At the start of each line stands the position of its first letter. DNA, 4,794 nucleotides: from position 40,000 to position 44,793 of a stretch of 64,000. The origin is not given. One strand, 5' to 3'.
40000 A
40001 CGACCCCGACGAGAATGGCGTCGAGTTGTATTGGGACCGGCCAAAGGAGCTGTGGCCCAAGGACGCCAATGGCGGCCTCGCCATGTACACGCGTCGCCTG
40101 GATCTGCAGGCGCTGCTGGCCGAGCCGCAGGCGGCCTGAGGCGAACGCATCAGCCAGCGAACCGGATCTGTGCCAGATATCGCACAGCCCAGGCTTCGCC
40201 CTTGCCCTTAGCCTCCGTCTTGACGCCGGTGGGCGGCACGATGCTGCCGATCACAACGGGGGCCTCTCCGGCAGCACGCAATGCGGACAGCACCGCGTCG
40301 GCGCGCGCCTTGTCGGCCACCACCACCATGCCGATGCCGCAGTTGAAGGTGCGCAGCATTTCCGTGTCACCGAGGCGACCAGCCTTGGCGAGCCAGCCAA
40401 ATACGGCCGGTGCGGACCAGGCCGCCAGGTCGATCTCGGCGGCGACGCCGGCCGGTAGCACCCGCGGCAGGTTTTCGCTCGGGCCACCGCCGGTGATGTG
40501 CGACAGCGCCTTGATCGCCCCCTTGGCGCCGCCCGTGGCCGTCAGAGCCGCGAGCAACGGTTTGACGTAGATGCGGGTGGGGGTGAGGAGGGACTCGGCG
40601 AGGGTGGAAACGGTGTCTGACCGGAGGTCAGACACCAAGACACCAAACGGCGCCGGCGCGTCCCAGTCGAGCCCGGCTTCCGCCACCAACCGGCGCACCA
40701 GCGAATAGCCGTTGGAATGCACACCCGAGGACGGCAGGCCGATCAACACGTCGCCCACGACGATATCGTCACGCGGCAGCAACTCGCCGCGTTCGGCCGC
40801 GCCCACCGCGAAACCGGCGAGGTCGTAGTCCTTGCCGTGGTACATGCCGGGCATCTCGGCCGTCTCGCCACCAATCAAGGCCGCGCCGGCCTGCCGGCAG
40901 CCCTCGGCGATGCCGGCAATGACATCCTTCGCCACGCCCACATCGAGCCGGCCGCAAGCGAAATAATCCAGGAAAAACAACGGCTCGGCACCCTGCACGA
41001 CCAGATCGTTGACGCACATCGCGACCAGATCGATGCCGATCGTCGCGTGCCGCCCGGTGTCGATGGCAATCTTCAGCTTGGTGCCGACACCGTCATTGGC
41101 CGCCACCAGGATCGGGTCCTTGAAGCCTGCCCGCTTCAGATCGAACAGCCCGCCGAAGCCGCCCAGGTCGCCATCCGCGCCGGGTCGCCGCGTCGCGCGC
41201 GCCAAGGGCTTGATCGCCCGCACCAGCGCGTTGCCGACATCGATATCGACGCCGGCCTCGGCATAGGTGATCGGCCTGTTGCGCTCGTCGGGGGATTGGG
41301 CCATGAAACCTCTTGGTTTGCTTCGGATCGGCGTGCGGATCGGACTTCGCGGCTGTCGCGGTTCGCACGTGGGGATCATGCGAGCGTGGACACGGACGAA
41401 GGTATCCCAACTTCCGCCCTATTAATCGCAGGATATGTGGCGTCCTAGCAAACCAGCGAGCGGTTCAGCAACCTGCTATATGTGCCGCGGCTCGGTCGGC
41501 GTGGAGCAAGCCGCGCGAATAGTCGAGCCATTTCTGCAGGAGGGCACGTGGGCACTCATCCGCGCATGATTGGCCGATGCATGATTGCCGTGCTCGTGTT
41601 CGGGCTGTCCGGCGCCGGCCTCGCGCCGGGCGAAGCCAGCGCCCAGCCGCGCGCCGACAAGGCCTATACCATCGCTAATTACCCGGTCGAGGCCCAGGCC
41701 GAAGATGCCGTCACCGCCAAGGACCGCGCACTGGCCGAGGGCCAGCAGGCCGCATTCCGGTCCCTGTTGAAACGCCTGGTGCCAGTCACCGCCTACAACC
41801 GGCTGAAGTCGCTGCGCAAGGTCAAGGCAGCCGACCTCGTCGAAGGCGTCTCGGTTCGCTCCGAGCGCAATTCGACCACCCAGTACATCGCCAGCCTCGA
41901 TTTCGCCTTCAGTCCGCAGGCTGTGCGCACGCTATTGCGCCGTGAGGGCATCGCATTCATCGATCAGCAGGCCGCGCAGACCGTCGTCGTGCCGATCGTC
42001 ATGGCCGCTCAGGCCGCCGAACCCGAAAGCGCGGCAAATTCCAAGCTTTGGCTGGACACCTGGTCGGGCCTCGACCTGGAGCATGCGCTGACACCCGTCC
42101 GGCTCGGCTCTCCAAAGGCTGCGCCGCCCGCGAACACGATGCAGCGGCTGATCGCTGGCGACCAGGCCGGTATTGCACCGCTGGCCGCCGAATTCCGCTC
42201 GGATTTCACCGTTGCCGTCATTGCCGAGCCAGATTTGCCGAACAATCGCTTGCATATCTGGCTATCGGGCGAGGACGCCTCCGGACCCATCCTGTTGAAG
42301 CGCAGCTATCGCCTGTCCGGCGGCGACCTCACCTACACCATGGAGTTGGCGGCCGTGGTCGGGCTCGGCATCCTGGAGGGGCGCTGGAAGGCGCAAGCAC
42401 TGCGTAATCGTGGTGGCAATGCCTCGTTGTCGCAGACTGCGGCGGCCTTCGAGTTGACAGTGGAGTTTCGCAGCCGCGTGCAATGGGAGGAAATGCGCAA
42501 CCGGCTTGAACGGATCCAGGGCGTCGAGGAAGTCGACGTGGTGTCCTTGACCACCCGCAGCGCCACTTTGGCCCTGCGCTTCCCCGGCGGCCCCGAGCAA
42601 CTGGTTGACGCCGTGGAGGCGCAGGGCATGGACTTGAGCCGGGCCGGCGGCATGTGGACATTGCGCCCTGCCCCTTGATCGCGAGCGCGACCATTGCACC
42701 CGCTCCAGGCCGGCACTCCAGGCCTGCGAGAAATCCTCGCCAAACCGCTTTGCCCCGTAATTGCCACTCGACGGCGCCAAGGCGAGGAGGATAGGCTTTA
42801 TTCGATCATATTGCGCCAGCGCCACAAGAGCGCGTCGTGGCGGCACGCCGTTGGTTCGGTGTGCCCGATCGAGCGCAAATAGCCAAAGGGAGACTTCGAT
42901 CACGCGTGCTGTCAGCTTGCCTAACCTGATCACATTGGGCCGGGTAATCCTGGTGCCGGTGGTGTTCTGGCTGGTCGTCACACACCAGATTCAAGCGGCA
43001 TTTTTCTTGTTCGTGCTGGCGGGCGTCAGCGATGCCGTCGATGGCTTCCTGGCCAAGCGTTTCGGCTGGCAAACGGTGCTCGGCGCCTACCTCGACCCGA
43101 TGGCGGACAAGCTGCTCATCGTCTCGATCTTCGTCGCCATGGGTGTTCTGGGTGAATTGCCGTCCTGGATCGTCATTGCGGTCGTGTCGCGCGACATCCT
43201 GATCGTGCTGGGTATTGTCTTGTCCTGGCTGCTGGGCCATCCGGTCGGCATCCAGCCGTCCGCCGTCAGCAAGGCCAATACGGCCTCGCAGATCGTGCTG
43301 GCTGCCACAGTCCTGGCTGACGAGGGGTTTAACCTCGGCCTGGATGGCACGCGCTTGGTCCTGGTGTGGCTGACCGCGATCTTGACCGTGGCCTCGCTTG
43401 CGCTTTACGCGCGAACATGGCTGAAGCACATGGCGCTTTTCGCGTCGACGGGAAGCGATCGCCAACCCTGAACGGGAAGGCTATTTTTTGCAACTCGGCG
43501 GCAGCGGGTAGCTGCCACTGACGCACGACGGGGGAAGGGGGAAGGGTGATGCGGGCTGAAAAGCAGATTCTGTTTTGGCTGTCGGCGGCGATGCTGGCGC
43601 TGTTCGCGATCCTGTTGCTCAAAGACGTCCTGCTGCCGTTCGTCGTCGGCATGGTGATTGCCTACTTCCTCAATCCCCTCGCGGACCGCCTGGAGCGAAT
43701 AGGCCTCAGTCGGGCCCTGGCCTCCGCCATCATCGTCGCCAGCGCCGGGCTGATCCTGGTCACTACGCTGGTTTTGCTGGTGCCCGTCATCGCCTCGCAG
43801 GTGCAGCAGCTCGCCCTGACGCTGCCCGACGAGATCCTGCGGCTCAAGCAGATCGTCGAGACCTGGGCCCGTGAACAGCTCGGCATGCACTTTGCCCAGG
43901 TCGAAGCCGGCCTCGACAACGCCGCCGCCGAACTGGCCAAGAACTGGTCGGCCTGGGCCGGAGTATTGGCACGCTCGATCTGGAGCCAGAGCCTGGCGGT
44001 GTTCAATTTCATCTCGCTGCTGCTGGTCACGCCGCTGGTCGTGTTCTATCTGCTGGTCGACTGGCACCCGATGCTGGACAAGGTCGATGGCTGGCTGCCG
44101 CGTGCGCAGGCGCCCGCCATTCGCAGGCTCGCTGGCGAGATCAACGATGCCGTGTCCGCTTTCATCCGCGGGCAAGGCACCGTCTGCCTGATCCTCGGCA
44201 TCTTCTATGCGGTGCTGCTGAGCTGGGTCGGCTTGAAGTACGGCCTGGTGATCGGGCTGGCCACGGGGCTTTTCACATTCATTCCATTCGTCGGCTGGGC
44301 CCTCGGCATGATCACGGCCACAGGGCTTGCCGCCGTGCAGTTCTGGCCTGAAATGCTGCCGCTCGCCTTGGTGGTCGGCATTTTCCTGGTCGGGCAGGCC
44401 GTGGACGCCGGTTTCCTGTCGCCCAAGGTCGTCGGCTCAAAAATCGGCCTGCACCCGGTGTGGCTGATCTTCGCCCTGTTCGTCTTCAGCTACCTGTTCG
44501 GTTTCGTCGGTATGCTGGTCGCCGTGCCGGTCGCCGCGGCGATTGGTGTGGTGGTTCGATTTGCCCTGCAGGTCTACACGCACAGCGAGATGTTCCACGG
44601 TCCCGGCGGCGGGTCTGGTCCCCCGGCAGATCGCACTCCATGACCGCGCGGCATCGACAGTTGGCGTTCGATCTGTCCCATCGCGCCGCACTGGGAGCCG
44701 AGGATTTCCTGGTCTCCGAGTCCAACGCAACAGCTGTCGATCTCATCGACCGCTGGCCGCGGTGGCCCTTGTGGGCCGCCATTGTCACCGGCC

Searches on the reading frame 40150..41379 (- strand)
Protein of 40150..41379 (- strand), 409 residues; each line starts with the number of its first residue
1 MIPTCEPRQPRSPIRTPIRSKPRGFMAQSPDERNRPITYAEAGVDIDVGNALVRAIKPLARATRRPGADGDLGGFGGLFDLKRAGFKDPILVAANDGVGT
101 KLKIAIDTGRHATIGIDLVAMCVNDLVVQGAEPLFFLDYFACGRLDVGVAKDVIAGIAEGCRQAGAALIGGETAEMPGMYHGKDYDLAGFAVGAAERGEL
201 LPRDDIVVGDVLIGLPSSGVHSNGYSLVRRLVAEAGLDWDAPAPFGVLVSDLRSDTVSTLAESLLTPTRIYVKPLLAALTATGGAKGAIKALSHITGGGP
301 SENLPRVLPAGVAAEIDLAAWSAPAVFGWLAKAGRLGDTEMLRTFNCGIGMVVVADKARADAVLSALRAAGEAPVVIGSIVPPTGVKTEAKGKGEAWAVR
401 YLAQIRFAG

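Call 84: search_protein_families(library=pfam, proteins=[window:40150-41379:-], max_evalue=0.00001)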
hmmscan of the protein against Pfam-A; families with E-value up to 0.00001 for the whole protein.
window:40150-41379:- (409 aa): 2 families
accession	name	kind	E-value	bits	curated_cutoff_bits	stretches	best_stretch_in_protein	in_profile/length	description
PF02769.27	AIRS_C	-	5e-35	121.4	23.1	1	208-386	2-151/156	AIR synthase related protein, C-terminal domain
PF00586.29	AIRS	-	1e-22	81.1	24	1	91-194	15-111/112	AIR synthase related protein, N-terminal domain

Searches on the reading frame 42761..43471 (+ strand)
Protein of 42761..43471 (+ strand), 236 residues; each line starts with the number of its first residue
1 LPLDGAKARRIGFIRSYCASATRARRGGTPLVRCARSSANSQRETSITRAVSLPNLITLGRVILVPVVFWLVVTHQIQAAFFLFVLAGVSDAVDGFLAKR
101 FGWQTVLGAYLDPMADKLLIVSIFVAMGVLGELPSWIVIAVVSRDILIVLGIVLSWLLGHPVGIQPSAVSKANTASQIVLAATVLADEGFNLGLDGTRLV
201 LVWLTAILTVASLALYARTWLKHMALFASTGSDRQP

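Call 84: search_protein_families(library=pfam, proteins=[window:42761-43471:+], max_evalue=0.00001)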
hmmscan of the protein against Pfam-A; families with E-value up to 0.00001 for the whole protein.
window:42761-43471:+ (236 aa): 1 family
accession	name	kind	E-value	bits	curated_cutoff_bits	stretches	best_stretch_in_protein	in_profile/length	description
PF01066.26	CDP-OH_P_transf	-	1.1e-30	107.5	22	1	52-210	2-151/152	CDP-alcohol phosphatidyltransferase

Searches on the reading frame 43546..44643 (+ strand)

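Call 85: search_protein_families(library=pfam, proteins=[window:43546-44643:+], max_evalue=0.00001)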
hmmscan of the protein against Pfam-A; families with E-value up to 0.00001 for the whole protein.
window:43546-44643:+ (365 aa): 1 family
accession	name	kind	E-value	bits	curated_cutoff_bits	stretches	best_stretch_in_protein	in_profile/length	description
PF01594.21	AI-2E_transport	-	8.1e-56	190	34.3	1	12-338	5-324/327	AI-2E family transporter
